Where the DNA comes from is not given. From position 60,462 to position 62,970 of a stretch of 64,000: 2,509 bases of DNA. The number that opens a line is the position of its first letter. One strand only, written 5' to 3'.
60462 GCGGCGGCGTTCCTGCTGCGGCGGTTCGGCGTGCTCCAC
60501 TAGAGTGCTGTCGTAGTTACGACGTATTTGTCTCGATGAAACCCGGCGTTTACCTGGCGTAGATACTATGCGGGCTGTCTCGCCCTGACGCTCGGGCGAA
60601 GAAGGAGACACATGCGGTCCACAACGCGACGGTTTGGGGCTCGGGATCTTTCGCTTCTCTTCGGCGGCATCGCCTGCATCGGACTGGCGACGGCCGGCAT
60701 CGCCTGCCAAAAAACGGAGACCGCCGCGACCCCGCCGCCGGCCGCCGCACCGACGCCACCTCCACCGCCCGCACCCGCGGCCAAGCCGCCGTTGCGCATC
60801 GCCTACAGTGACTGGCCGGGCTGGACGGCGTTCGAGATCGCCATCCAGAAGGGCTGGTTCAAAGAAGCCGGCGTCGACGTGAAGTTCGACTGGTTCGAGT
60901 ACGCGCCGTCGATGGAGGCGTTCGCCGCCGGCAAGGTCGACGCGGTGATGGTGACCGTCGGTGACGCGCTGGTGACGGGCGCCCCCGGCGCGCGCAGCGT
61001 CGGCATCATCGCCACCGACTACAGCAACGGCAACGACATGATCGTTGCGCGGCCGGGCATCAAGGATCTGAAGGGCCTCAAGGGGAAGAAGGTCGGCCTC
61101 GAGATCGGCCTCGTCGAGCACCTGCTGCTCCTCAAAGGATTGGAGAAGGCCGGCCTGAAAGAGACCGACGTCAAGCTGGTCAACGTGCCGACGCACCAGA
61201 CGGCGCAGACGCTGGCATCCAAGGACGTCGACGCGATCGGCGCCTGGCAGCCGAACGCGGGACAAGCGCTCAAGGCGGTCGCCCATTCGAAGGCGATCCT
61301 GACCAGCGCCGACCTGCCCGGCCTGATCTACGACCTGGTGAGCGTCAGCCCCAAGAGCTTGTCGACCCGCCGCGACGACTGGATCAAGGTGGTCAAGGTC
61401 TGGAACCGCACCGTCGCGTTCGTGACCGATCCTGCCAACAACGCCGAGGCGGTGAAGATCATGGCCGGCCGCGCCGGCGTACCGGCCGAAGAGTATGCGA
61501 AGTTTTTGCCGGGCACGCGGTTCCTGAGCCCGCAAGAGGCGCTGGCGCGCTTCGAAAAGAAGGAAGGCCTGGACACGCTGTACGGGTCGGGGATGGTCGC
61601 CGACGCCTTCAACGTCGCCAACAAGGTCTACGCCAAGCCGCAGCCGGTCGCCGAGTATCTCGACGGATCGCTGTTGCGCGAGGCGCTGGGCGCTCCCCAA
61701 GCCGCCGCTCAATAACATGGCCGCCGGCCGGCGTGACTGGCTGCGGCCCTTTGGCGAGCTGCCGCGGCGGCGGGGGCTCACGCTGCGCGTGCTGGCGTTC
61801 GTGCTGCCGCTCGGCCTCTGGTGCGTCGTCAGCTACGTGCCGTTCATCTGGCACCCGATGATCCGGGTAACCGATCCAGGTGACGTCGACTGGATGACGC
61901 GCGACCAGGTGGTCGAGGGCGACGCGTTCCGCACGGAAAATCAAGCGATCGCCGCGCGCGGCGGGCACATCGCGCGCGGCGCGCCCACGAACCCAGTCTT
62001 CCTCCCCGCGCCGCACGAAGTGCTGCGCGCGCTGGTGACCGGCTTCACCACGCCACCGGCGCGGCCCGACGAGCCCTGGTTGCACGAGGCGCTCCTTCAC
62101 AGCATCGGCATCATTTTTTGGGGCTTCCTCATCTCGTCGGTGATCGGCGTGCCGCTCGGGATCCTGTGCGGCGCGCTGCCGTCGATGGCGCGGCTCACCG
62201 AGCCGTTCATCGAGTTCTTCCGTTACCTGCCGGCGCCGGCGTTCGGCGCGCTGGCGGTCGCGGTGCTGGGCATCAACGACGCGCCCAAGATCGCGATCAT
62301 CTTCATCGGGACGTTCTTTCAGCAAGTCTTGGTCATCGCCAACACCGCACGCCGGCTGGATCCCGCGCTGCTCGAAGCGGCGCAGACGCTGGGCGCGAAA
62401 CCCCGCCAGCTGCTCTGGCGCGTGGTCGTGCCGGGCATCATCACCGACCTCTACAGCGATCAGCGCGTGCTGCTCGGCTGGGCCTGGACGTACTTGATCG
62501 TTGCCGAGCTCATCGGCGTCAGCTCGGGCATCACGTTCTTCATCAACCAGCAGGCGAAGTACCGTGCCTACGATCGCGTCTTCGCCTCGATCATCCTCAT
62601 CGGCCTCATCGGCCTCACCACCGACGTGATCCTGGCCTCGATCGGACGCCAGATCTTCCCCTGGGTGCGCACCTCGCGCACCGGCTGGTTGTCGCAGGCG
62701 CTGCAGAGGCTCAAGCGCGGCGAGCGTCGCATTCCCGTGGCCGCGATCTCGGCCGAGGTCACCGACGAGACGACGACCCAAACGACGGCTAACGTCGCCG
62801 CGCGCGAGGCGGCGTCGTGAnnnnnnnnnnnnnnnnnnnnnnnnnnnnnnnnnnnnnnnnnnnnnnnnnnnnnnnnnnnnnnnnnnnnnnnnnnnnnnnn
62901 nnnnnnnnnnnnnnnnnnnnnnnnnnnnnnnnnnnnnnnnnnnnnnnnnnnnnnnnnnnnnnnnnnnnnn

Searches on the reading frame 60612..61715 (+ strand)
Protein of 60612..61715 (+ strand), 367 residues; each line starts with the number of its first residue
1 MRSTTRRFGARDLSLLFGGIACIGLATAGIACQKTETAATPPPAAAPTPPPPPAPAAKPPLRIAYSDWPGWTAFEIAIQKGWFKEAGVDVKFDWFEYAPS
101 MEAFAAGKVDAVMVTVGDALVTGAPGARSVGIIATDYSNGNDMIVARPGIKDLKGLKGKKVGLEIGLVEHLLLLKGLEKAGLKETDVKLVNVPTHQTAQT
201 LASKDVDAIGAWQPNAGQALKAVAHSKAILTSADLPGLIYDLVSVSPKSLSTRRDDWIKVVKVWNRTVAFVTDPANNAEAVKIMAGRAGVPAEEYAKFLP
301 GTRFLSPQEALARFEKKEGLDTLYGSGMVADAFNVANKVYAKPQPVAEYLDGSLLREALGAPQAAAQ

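Call 28: search_protein_families(library=pfam, proteins=[window:60612-61715:+], max_evalue=0.001)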
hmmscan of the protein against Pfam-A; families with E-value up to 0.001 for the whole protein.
window:60612-61715:+ (367 aa): 2 families
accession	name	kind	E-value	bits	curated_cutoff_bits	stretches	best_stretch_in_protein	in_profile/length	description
PF09084.16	NMT1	-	3.7e-18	66.7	20.5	1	71-271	4-209/216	NMT1/THI5 like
PF13379.11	NMT1_2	-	1.1e-16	61.9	24.7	1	56-285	3-252/252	NMT1-like family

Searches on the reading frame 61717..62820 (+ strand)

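Call 28: search_protein_families(library=pfam, proteins=[window:61717-62820:+], max_evalue=0.001)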
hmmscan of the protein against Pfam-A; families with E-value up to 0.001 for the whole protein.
window:61717-62820:+ (367 aa): 1 family
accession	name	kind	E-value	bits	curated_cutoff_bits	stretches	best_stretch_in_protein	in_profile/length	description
PF00528.27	BPD_transp_1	-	4.2e-20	72.7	26.4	1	144-312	1-181/184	Binding-protein-dependent transport system inner membrane component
